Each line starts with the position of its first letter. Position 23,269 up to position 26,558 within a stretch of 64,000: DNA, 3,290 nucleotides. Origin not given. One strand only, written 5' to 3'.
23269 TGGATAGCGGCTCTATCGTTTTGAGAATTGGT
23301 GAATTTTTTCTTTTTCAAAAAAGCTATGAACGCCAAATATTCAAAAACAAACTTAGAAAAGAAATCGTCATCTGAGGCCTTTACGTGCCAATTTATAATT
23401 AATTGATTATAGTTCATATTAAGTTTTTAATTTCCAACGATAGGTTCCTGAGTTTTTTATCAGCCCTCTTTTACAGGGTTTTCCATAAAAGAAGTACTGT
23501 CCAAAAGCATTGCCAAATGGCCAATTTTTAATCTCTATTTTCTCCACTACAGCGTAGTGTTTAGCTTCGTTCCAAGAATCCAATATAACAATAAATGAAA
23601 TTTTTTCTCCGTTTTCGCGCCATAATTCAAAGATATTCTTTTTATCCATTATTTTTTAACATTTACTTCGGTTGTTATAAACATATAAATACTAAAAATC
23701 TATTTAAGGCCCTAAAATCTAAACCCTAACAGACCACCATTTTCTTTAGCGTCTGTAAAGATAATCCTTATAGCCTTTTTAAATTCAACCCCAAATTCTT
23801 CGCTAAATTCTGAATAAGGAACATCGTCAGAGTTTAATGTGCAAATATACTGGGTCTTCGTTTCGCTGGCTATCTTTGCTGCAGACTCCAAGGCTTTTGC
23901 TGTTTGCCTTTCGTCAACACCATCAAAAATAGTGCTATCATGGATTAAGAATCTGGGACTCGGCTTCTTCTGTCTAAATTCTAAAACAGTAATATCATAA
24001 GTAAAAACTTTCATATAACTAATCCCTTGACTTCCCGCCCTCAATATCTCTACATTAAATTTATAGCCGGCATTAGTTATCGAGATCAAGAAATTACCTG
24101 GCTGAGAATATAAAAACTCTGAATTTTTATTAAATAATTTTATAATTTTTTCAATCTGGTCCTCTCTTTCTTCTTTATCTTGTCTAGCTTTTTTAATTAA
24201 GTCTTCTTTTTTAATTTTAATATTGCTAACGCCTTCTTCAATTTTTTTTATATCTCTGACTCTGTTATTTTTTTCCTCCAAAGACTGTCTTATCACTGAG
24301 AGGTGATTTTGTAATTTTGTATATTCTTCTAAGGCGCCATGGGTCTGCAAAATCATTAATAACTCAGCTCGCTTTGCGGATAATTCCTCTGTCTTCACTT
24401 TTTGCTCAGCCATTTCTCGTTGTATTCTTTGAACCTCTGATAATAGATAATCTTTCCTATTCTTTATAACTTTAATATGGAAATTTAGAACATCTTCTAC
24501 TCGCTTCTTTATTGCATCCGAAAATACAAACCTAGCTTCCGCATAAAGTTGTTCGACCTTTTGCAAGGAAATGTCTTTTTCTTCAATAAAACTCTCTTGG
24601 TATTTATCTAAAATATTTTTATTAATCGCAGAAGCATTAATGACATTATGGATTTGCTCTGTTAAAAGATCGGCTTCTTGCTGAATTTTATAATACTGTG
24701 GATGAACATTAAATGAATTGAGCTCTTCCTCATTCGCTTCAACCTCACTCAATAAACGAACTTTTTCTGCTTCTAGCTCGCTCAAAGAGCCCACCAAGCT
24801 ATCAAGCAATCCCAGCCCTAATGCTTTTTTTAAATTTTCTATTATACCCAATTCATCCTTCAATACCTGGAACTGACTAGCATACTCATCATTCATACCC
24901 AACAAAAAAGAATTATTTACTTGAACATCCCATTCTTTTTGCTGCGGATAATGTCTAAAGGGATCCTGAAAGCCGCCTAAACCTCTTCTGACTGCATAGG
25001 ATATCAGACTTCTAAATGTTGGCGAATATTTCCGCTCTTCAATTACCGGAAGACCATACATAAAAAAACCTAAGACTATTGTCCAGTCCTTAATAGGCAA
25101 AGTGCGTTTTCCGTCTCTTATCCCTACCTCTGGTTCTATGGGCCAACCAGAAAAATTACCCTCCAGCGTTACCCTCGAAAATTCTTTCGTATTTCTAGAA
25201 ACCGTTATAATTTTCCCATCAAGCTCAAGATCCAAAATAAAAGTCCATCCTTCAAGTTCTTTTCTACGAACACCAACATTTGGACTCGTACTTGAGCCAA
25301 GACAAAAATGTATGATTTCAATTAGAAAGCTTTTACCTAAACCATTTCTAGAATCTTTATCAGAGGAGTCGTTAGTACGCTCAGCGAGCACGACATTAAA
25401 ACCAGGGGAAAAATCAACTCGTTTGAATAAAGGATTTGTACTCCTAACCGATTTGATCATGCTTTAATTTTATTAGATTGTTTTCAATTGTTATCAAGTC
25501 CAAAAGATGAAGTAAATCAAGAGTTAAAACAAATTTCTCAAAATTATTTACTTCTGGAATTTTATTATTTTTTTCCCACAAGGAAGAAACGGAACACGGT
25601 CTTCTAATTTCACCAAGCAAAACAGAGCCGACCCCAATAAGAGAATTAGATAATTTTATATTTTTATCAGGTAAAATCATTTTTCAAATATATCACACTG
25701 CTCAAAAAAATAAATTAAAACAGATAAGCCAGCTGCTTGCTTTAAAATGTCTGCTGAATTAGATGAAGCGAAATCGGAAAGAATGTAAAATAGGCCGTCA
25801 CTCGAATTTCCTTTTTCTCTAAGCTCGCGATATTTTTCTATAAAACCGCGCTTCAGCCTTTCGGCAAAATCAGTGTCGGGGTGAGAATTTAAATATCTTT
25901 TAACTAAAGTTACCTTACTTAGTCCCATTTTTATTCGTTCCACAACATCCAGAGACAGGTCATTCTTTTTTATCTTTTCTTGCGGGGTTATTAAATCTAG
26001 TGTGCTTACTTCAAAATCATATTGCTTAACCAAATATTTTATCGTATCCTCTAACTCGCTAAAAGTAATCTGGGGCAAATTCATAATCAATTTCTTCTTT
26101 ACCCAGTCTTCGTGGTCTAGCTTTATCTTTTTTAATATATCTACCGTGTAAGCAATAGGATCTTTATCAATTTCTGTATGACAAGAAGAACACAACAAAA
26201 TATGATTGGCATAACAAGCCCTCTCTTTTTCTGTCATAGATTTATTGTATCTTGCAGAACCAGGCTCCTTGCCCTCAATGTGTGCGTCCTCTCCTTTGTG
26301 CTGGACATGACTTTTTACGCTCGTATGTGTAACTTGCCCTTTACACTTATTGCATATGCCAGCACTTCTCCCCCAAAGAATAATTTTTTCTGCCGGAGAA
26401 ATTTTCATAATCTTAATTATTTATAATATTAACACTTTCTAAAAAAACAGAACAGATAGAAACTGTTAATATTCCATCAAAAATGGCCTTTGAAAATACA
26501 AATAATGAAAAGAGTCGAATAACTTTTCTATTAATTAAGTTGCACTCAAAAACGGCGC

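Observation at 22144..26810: AT-rich island at the tRNA-Gln 3' end with a 5-gene HNH / ABC-ATPase / HEPN operon (candidate multi-component defense system)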

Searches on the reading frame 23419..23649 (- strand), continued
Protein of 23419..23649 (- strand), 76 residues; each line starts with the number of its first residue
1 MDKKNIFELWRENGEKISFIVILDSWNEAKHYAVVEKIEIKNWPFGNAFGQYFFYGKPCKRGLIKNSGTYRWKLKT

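Call 82: search_dna_similar(query=L090:8001-8243:+, collection=plasmids, mode=protein, max_evalue=0.001, max_rows=20)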
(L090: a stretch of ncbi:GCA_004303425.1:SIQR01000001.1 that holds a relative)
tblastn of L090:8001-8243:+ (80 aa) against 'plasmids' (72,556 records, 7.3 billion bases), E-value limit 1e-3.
Records with a match: 6; places in all: 7; records where one place covers at least 80% of the query: 6.
Best place of each record, by identity: 60-80% 1; <60% 5.
By first word of the organism name: Rhizobium 5; Sinorhizobium 1.
By predicted mobility (MOB-suite, as given by PLSDB): conjugative 4; mobilizable 2.
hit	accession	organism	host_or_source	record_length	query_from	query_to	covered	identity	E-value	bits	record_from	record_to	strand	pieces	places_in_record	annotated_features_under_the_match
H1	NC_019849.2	Sinorhizobium meliloti GR4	-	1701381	1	80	100%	66.3%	9e-29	113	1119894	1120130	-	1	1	none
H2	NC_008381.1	Rhizobium johnstonii 3841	-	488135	3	77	94%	48.7%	1e-15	76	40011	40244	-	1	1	hypothetical protein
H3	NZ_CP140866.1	Rhizobium leguminosarum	Trifolium pratense,whole organism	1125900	3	77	94%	47.4%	1e-14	73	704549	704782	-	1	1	record has no annotation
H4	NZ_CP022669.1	Rhizobium leguminosarum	single cell,root nodules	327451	3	77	94%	47.4%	6e-14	72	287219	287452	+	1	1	hypothetical protein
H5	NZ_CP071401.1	Rhizobium leguminosarum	lentil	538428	4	72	86%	50.7%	1e-14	67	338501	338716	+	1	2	none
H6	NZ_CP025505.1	Rhizobium leguminosarum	Pisum sativum,pea nodule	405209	3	77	94%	46.2%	2e-13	70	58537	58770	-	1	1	none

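Call 83: search_dna_similar(query=L090:8001-8243:+, collection=phages, mode=protein, max_evalue=0.001, max_rows=20)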
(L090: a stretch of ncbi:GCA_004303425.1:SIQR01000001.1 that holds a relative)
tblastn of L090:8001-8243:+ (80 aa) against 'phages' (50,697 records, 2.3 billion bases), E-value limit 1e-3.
No match.

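Call 84: get_annotated_region(hit=H2, flank=5000)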
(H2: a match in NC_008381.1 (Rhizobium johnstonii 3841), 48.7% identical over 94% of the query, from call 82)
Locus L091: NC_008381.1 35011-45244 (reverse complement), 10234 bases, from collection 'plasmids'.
description: Rhizobium johnstonii 3841 plasmid pRL10, complete sequence
organism: Rhizobium johnstonii 3841 (NCBI taxid 216596)
taxonomy: Bacteria; Pseudomonadota; Alphaproteobacteria; Hyphomicrobiales; Rhizobiaceae; Rhizobium; Rhizobium johnstonii; Rhizobium johnstonii 3841
host: -; source: -; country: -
typing (MOB-suite, as given by PLSDB): conjugative; replicon rep_cluster_841; relaxase MOBQ; mating-pair formation MPF_T
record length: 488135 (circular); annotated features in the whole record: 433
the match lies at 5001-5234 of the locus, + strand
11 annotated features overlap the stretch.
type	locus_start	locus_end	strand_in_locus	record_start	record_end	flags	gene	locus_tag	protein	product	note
CDS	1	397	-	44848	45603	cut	-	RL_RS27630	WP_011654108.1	ImuA family protein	-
CDS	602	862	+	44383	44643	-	-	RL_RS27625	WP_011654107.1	hypothetical protein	-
CDS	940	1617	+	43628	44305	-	-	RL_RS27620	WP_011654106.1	SOS response-associated peptidase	GO:0018142 - protein-DNA covalent cross-linking [Evidence IEA]; GO:0009432 - SOS response [Evidence IEA]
CDS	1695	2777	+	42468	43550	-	dinB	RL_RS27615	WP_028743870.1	DNA polymerase IV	GO:0006281 - DNA repair [Evidence IEA]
CDS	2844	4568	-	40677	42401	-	-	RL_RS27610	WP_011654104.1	hypothetical protein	-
CDS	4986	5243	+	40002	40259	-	-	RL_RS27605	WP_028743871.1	hypothetical protein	-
CDS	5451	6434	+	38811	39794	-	-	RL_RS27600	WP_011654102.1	ATP-binding protein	-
CDS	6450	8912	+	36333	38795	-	-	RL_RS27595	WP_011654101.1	S8 family peptidase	-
CDS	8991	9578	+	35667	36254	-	-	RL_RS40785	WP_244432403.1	phospholipase D family protein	-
CDS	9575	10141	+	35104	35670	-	-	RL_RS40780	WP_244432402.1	hypothetical protein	-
CDS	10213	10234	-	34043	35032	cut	-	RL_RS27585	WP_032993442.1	hypothetical protein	-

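Call 85: get_annotated_region(hit=H1, flank=5000)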
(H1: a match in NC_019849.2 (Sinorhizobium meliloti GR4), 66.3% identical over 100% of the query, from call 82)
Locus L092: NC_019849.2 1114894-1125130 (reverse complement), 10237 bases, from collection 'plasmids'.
description: Sinorhizobium meliloti GR4 plasmid pRmeGR4d, complete sequence
organism: Sinorhizobium meliloti GR4 (NCBI taxid 1235461)
taxonomy: Bacteria; Pseudomonadota; Alphaproteobacteria; Hyphomicrobiales; Rhizobiaceae; Sinorhizobium; Sinorhizobium meliloti; Sinorhizobium meliloti GR4
host: -; source: -; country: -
typing (MOB-suite, as given by PLSDB): mobilizable; relaxase MOBQ
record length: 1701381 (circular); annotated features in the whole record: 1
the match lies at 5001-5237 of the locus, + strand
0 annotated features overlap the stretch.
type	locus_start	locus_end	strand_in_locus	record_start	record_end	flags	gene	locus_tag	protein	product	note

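Call 86: get_annotated_region(hit=H4, flank=5000)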
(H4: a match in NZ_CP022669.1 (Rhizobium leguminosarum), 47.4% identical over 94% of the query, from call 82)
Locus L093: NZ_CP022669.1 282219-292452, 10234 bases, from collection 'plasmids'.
description: Rhizobium leguminosarum bv. viciae strain BIHB 1217 plasmid pPR4, complete sequence
organism: Rhizobium leguminosarum (NCBI taxid 387)
taxonomy: Bacteria; Pseudomonadota; Alphaproteobacteria; Hyphomicrobiales; Rhizobiaceae; Rhizobium; Rhizobium leguminosarum
host: -; source: single cell,root nodules; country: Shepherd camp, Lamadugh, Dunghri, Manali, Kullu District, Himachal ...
typing (MOB-suite, as given by PLSDB): conjugative; replicon rep_cluster_471; relaxase MOBQ; mating-pair formation MPF_T
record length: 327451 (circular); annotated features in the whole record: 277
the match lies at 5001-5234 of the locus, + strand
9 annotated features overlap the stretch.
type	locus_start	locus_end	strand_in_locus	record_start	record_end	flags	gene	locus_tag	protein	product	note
CDS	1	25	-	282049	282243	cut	-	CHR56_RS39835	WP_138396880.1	hypothetical protein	-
CDS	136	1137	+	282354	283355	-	-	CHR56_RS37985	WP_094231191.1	DUF1353 domain-containing protein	-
CDS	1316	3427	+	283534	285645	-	-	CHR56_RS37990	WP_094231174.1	S8 family serine peptidase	GO:0006508 - proteolysis [Evidence IEA]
CDS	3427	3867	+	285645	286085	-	-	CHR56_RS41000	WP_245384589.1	MBL fold metallo-hydrolase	-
CDS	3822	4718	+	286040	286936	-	-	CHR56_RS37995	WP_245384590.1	hypothetical protein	-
CDS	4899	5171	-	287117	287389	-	-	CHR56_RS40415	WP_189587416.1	hypothetical protein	-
CDS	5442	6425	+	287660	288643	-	-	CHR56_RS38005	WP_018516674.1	ATP-binding protein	-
CDS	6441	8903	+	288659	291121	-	-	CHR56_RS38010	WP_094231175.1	S8 family peptidase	-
CDS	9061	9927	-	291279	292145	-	-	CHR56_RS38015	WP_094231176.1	hypothetical protein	-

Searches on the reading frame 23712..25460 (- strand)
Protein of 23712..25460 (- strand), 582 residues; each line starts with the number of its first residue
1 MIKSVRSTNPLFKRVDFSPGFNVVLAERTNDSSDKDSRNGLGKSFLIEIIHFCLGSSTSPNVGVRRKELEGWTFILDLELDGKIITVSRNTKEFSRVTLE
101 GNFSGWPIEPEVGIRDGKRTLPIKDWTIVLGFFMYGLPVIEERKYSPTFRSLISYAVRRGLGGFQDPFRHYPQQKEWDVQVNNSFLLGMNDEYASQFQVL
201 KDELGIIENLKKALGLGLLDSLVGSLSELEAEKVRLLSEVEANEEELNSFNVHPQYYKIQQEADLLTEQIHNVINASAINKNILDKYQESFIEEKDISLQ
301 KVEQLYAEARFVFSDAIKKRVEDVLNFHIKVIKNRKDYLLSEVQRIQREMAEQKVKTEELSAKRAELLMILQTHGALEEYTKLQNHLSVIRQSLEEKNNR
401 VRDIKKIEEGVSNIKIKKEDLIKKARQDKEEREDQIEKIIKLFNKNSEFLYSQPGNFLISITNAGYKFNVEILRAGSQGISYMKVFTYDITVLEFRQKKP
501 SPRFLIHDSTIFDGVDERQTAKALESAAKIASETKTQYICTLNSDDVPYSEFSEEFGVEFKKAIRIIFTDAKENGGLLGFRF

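Call 4: search_protein_families(library=pfam, proteins=[window:23712-25460:-], max_evalue=0.01)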
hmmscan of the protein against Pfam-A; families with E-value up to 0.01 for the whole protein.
window:23712-25460:- (582 aa): 2 families
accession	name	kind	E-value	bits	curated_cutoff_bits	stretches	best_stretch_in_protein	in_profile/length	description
PF10088.15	DUF2326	-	2.1e-36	125.1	28.7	1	447-582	2-141/141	Uncharacterised protein conserved in bacteria (DUF2326)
PF20275.3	CTD10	-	0.00037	21.5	28.1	1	295-386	16-112/134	C-terminal domain 10 of the ABC-three component (ABC-3C) systems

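Call 5: search_protein_families(library=ncbifam, proteins=[window:23712-25460:-], max_evalue=0.01)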
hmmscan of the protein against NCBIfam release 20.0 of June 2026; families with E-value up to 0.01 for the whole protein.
window:23712-25460:- (582 aa): 1 family
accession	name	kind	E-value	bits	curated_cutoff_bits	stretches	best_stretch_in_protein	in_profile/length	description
NF045780.1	TrlF_fam_ATP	equivalog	0.0006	18.6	350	1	224-521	463-770/944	TrlF family AAA-like ATPase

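Call 6: search_protein_families(library=padloc, proteins=[window:23712-25460:-], max_evalue=0.01)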
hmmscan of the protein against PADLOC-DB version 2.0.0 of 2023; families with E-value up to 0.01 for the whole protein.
window:23712-25460:- (582 aa): 3 families
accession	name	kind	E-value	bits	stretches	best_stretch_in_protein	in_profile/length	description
PDLC04774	PDC-M68B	-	9.7e-183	606.9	1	1-582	1-581/581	-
PDLC03859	LmuB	-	1.5e-11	42.2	2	13-155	17-151/611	-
PDLC00254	LmuB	-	1.9e-06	24.8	1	13-95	20-92/563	AAA ATPase domain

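Call 38: find_related_loci(query=window:23712-25460:-, collection=metagenome_contigs, flank=8000)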
Query window:23712-25460:- (582 aa) in metagenome_contigs; peptide patterns used: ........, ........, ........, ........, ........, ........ (x = any residue, [..] = any of these).
427 stretches matched a pattern; 11 encode a relative of the query (tblastn E <= 1e-3); 11 distinct loci.
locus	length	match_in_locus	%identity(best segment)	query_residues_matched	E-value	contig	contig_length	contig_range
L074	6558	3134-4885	52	1-582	0e+0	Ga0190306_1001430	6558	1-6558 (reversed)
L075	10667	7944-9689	52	1-582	0e+0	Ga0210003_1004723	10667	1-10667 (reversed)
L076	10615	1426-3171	51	1-582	0e+0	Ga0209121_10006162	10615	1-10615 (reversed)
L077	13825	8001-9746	52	1-582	0e+0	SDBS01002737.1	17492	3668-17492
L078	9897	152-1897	51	1-582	0e+0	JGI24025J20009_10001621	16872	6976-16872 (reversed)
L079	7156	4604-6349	48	1-582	1e-174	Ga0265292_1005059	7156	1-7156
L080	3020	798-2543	48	1-582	0e+0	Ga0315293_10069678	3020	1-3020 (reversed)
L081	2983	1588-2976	53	1-462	9e-173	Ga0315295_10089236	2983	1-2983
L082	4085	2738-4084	47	1-448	5e-127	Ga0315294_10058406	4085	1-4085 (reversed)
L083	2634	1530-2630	51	1-368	1e-126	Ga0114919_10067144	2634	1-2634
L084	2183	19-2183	60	1-548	3e-73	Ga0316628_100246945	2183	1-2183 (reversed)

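Call 73: search_protein_families(library=phrogs, proteins=[window:23712-25460:-], max_evalue=0.01)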
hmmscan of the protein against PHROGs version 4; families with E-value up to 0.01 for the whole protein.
window:23712-25460:- (582 aa): 2 families
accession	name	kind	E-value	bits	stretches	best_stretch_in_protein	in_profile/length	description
phrog_5467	-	unknown function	7.5e-48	164.8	1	10-548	12-517/552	-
phrog_77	-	DNA, RNA and nucleotide metabolism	0.0087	15.6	0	37-96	327-392/967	SbcC-like subunit of palindrome specific endonuclease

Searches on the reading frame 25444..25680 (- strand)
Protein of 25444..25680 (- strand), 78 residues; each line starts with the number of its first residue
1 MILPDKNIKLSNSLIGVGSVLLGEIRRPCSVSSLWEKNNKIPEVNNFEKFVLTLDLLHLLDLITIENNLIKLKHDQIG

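Call 4: search_protein_families(library=pfam, proteins=[window:25444-25680:-], max_evalue=0.01)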
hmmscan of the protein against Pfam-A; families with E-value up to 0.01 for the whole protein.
window:25444-25680:- (78 aa): 2 families
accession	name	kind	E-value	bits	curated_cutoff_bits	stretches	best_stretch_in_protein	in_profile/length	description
PF20293.4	MC6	-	1.2e-15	57.7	27.2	1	3-68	1-70/76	ABC-three component (ABC-3C) system Middle Component 6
PF20292.4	MC7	-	0.00027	21.4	27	1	3-67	1-64/69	ABC-three component (ABC-3C) system Middle Component 7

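Call 5: search_protein_families(library=ncbifam, proteins=[window:25444-25680:-], max_evalue=0.01)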
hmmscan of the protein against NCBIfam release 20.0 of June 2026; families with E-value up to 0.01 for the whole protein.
window:25444-25680:- (78 aa): 0 families

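Call 6: search_protein_families(library=padloc, proteins=[window:25444-25680:-], max_evalue=0.01)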
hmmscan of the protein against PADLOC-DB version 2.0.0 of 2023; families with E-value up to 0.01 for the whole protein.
window:25444-25680:- (78 aa): 0 families

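Call 73: search_protein_families(library=phrogs, proteins=[window:25444-25680:-], max_evalue=0.01)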
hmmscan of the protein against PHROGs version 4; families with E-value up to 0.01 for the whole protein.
window:25444-25680:- (78 aa): 0 families

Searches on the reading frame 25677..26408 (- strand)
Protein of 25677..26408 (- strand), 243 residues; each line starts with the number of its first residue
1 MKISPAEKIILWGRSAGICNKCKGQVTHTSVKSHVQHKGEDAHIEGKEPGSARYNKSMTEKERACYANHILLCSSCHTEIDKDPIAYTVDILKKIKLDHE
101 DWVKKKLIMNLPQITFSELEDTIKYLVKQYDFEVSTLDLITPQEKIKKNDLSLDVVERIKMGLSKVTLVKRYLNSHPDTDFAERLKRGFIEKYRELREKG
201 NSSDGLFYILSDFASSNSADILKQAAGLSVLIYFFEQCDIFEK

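Call 4: search_protein_families(library=pfam, proteins=[window:25677-26408:-], max_evalue=0.01)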
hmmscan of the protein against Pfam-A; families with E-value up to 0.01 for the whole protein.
window:25677-26408:- (243 aa): 2 families
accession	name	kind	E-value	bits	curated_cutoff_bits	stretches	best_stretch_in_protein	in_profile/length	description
PF20275.3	CTD10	-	1.1e-09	39.4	28.1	1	122-242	6-134/134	C-terminal domain 10 of the ABC-three component (ABC-3C) systems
PF03753.18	HHV6-IE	-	0.00034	18.7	25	1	37-131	878-972/1078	Human herpesvirus 6 immediate early protein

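Call 5: search_protein_families(library=ncbifam, proteins=[window:25677-26408:-], max_evalue=0.01)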
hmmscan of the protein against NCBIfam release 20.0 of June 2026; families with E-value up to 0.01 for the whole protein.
window:25677-26408:- (243 aa): 0 families

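Call 6: search_protein_families(library=padloc, proteins=[window:25677-26408:-], max_evalue=0.01)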
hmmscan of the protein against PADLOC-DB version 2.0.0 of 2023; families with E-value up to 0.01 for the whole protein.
window:25677-26408:- (243 aa): 14 families
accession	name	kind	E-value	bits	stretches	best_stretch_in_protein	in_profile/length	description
PDLC04772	PDC-M68A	-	2.6e-65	218.9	1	3-242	5-251/253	-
PDLC04773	PDC-M68A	-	4.5e-36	122.8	1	58-243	1-195/200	-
PDLC01997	SAVED1--SAVED_HNH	-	1.3e-22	78.8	1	2-106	5-110/368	-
PDLC00739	Effector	-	1.2e-19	68.9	1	2-105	7-113/378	Endonuclease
PDLC00749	Effector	-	6.1e-19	66.3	1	2-105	15-122/395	Endonuclease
PDLC00746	Effector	-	1.1e-18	65.4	1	2-106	16-122/389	Endonuclease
PDLC00743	Effector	-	1.6e-17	61.7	1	1-106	1-110/384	Endonuclease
PDLC00747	Effector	-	1.2e-14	52.3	1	2-144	11-162/373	Endonuclease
PDLC00740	Effector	-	8e-13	45.9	1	7-103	20-120/391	Endonuclease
PDLC01999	SAVED1--SAVED_HNH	-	2.3e-09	34.7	1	4-91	17-105/387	-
PDLC00406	SduA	-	1.2e-08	33.3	1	37-107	50-120/326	DUF4263 domain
PDLC00751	Effector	-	1.6e-06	25.4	1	2-107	130-238/530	Endonuclease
PDLC00742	Effector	-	3.2e-06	24.1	1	42-105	162-226/527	Endonuclease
PDLC01998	SAVED1--SAVED_HNH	-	5.1e-06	23.5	1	4-107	115-221/506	-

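Call 73: search_protein_families(library=phrogs, proteins=[window:25677-26408:-], max_evalue=0.01)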
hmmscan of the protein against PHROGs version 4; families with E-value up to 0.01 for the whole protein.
window:25677-26408:- (243 aa): 5 families
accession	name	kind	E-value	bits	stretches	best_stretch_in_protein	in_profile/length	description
phrog_37652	-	unknown function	2.8e-13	50.9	1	9-239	13-249/253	-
phrog_34329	-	unknown function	1.2e-09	39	1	19-107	29-118/368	-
phrog_21516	-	unknown function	5e-08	34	1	11-101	10-99/252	-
phrog_29098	-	unknown function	3.7e-05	23.8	1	32-105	42-115/486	-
phrog_740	-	DNA, RNA and nucleotide metabolism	0.00056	20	1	8-86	30-90/332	HNH endonuclease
